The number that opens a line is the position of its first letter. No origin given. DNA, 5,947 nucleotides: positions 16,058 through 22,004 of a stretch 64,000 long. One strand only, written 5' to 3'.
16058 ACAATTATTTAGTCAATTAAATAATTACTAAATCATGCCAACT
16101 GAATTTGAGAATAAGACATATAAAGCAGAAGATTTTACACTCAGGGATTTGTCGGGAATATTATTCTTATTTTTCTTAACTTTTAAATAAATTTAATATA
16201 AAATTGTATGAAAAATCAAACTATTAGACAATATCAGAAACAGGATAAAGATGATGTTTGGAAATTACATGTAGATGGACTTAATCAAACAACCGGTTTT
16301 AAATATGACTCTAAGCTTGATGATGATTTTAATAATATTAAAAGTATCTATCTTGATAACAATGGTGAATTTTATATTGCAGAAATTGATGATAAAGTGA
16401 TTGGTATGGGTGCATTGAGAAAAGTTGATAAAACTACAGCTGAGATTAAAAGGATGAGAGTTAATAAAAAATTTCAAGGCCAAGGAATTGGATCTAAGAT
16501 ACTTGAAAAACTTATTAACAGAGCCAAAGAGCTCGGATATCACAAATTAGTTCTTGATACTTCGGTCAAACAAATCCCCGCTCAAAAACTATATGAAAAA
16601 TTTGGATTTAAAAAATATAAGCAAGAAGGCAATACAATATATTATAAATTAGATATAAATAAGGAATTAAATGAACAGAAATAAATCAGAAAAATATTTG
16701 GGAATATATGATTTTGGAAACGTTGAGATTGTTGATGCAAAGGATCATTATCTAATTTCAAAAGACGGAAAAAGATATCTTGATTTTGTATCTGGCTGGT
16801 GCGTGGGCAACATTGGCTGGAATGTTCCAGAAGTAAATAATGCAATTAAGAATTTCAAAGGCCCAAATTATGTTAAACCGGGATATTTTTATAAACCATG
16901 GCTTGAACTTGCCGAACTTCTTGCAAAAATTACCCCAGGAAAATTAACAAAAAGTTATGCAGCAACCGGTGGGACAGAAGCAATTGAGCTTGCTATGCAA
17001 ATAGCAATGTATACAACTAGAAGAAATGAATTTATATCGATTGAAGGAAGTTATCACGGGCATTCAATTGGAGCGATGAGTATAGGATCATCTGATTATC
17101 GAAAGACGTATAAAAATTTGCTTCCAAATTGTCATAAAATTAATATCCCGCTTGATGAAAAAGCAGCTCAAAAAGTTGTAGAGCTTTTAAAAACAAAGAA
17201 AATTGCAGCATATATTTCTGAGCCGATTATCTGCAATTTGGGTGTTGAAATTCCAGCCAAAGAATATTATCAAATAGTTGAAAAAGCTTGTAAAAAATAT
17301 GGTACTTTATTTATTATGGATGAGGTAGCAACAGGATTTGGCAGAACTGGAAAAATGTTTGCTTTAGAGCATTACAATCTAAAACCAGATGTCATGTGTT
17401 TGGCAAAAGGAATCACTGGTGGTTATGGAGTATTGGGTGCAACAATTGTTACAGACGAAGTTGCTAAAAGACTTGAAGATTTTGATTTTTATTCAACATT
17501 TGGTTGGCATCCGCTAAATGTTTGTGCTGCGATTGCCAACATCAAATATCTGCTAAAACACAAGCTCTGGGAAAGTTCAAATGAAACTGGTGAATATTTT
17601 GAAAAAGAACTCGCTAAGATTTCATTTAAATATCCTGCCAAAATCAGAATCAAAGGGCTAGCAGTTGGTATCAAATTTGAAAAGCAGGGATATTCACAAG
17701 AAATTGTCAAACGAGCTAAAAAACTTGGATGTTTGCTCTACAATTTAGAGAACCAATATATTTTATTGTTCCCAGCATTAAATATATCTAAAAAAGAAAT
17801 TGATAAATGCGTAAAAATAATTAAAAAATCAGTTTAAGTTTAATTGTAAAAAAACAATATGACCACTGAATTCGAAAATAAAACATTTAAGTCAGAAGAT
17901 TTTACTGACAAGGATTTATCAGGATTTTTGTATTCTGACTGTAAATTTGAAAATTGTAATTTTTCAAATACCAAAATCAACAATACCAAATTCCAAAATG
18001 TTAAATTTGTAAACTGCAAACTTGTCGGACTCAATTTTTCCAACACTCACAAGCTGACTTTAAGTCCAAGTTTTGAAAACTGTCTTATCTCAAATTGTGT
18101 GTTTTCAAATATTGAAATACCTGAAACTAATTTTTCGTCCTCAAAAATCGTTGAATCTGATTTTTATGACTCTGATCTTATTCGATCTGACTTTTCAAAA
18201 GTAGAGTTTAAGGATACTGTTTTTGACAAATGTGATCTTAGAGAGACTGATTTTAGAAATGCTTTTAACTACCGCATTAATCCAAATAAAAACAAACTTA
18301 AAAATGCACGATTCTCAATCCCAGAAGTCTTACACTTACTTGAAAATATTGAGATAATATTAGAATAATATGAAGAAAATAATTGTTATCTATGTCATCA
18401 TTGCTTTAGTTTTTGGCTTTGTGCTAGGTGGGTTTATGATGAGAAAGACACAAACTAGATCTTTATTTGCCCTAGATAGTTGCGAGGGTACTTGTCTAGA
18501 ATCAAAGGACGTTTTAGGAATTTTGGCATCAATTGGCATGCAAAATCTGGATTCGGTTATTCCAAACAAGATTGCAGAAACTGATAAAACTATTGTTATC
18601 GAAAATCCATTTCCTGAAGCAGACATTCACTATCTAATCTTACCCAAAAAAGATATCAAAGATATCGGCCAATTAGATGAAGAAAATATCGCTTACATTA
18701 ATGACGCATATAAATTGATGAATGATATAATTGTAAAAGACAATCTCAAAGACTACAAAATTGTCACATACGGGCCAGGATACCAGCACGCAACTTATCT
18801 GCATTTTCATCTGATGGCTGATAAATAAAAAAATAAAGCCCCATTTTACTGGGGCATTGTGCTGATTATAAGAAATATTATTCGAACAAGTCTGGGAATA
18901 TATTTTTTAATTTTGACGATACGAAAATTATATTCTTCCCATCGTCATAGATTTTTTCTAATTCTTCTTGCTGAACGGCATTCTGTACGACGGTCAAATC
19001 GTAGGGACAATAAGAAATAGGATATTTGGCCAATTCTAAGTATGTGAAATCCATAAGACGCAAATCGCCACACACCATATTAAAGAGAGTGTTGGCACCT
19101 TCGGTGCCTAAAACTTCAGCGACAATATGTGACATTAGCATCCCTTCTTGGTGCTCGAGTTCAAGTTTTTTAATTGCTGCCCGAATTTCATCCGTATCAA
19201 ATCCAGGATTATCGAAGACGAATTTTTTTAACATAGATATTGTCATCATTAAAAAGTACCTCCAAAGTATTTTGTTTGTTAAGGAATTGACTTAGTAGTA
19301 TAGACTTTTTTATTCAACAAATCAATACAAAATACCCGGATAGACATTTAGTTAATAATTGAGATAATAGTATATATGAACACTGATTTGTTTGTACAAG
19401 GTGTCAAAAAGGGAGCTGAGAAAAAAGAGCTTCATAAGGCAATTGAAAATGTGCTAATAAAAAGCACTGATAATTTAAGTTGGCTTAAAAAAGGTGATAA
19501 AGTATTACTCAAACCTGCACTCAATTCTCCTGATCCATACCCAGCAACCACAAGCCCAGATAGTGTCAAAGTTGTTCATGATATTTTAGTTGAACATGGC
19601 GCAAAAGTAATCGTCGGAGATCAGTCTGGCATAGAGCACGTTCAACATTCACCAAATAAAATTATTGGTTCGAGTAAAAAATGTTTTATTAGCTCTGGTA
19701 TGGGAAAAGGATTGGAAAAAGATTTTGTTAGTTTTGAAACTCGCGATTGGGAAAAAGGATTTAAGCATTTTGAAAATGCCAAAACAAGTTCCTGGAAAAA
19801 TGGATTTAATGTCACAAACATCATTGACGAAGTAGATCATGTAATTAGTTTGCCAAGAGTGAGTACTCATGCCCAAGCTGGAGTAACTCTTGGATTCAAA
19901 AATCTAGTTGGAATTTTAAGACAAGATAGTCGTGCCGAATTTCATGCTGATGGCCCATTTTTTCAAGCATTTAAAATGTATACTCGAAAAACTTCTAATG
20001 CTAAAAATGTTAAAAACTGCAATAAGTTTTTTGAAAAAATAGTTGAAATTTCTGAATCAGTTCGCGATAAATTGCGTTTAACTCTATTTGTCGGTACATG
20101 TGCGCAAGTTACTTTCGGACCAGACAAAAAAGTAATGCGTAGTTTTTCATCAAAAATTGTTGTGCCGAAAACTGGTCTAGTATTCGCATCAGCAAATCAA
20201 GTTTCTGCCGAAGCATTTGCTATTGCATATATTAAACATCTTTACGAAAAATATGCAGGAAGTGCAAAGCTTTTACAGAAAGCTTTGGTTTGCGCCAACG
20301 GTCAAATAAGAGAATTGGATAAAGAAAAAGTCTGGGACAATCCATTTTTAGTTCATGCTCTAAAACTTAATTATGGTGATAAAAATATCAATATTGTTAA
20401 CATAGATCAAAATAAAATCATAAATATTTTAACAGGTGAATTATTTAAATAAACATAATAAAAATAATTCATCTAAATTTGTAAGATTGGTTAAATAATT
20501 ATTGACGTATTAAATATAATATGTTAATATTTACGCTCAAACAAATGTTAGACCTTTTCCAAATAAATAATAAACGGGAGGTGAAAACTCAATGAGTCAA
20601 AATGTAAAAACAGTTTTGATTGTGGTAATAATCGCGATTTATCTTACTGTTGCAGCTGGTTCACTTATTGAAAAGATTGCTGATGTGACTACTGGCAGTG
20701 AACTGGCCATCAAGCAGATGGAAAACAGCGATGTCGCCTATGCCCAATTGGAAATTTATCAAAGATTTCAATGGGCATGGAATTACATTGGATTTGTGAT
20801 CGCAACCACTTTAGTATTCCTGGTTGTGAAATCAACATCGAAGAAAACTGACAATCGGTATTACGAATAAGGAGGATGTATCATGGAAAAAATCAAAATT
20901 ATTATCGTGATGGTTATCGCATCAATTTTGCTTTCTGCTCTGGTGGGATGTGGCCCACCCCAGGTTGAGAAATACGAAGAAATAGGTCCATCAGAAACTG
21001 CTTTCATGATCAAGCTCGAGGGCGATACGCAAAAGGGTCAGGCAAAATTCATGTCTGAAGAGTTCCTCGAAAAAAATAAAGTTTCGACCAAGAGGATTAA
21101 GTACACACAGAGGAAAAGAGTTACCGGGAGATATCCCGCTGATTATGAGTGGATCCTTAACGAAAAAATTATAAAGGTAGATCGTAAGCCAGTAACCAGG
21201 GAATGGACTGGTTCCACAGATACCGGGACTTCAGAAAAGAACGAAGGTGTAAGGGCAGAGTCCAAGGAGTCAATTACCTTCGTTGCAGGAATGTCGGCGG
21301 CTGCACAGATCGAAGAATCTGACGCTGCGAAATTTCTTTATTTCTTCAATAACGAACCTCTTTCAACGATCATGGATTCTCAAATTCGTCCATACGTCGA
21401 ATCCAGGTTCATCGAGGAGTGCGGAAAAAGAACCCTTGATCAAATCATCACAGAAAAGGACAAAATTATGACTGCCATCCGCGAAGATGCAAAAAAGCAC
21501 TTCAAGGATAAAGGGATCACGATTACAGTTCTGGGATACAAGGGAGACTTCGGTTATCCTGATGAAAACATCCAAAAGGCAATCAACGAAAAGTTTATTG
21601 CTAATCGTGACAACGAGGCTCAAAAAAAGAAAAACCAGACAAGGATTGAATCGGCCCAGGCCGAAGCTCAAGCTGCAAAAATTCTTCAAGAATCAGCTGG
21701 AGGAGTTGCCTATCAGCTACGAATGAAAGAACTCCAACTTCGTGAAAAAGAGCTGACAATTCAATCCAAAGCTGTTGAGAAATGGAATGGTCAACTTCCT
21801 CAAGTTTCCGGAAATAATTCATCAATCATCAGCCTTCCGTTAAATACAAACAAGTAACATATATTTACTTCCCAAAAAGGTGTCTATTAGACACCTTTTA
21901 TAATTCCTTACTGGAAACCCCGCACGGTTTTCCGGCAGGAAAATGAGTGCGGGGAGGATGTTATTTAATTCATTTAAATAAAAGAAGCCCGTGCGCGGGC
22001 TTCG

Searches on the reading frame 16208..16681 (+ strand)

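Call 69: search_protein_families(library=pfam, proteins=[window:16208-16681:+], max_evalue=0.001)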
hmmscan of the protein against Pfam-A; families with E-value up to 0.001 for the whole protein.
window:16208-16681:+ (158 aa): 9 families
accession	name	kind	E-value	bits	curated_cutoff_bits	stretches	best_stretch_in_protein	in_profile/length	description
PF00583.31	Acetyltransf_1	-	4.5e-24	85.4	20.7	1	34-134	17-116/116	Acetyltransferase (GNAT) family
PF13508.13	Acetyltransf_7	-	2.3e-19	70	27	1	52-136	2-84/84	Acetyltransferase (GNAT) domain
PF13673.13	Acetyltransf_10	-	1e-14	55.1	23.6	1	49-140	27-113/128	Acetyltransferase (GNAT) domain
PF13302.13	Acetyltransf_3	-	1.3e-09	39.3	25.4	1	6-135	4-138/138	Acetyltransferase (GNAT) domain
PF13420.13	Acetyltransf_4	-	2.6e-08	34.5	24.3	1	44-147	41-147/155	Acetyltransferase (GNAT) domain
PF08445.16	FR47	-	8.2e-08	32.6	22.1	1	75-139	19-82/86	FR47-like protein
PF23209.2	IDM1_C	-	1.1e-05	26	33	1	56-141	34-119/140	Increased DNA methylation 1, C-terminal domain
PF14542.12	Acetyltransf_CG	-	3.5e-05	24.3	30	1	56-111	3-58/80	GCN5-related N-acetyl-transferase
PF13527.13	Acetyltransf_9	-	0.00099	19.6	25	0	5-135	1-125/127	Acetyltransferase (GNAT) domain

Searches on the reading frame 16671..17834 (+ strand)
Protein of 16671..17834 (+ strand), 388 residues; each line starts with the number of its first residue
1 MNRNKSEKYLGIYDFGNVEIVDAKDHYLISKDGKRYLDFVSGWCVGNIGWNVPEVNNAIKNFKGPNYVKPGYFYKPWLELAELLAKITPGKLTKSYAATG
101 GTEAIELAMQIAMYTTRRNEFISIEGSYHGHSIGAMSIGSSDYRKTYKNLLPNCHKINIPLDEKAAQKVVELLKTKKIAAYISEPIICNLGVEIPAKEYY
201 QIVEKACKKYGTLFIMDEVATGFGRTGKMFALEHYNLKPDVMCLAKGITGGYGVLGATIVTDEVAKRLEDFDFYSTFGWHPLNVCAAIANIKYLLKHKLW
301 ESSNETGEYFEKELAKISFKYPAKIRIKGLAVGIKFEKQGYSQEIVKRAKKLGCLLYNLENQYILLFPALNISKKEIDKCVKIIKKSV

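Call 25: search_protein_families(library=pfam, proteins=[window:16671-17834:+], max_evalue=0.001)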
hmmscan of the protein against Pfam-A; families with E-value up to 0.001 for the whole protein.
window:16671-17834:+ (388 aa): 1 family
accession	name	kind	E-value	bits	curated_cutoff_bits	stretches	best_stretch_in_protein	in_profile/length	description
PF00202.27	Aminotran_3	-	3.2e-85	286.7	30.5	1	19-387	12-402/403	Aminotransferase class-III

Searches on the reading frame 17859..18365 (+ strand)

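Call 69: search_protein_families(library=pfam, proteins=[window:17859-18365:+], max_evalue=0.001)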
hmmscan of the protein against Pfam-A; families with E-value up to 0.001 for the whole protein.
window:17859-18365:+ (169 aa): 4 families
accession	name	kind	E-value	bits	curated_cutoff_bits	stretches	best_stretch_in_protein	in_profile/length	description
PF13599.13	Pentapeptide_4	-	1.9e-19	69.9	38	2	70-132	16-78/78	Pentapeptide repeat region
PF00805.28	Pentapeptide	-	5.1e-16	58.4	20.2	2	100-135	1-36/40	Pentapeptide repeats (8 copies)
PF23894.2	LD_SV2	-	5.4e-10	39.9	29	1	71-122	41-92/92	SV2A/B/C luminal domain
PF13576.12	Pentapeptide_3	-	1.9e-08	34.8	27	0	30-62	1-35/48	Pentapeptide repeats (9 copies)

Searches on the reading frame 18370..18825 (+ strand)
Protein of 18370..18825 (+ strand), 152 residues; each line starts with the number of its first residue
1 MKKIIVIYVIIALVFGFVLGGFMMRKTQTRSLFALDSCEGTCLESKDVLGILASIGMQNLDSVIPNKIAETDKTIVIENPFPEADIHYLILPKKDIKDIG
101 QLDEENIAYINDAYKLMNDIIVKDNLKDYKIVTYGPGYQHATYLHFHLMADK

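Call 70: search_protein_families(library=pfam, proteins=[window:18370-18825:+], max_evalue=0.001)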
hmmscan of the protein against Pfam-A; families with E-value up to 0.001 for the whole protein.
window:18370-18825:+ (152 aa): 2 families
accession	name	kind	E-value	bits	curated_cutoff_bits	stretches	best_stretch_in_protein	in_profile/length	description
PF11969.13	DcpS_C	-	5.1e-12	46.7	24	1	66-150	15-101/114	Scavenger mRNA decapping enzyme C-term binding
PF01230.28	HIT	-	1.1e-07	32.9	21.5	1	66-150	7-94/98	HIT domain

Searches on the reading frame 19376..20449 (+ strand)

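Call 25: search_protein_families(library=pfam, proteins=[window:19376-20449:+], max_evalue=0.001)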
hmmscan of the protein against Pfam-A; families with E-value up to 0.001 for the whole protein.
window:19376-20449:+ (358 aa): 1 family
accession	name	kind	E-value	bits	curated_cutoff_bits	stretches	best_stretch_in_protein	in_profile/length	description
PF04015.17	DUF362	-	2.4e-29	103.3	24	1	43-283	1-199/200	Domain of unknown function (DUF362)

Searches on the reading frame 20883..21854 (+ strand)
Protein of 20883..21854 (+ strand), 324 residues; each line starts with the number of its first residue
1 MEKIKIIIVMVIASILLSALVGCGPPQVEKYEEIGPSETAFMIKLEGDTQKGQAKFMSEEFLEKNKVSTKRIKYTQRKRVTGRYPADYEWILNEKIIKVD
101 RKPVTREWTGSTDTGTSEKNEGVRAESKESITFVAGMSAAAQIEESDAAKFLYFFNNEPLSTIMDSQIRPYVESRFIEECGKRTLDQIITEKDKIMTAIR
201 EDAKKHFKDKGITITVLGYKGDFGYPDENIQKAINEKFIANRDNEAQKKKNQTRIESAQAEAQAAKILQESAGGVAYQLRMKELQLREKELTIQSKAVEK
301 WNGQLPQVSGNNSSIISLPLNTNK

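Call 70: search_protein_families(library=pfam, proteins=[window:20883-21854:+], max_evalue=0.001)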
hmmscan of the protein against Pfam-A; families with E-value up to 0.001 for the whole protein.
window:20883-21854:+ (324 aa): 1 family
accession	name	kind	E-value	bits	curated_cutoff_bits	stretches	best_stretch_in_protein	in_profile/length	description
PF01145.31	Band_7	-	9.3e-12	45.8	23.6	1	92-261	31-175/176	SPFH domain / Band 7 family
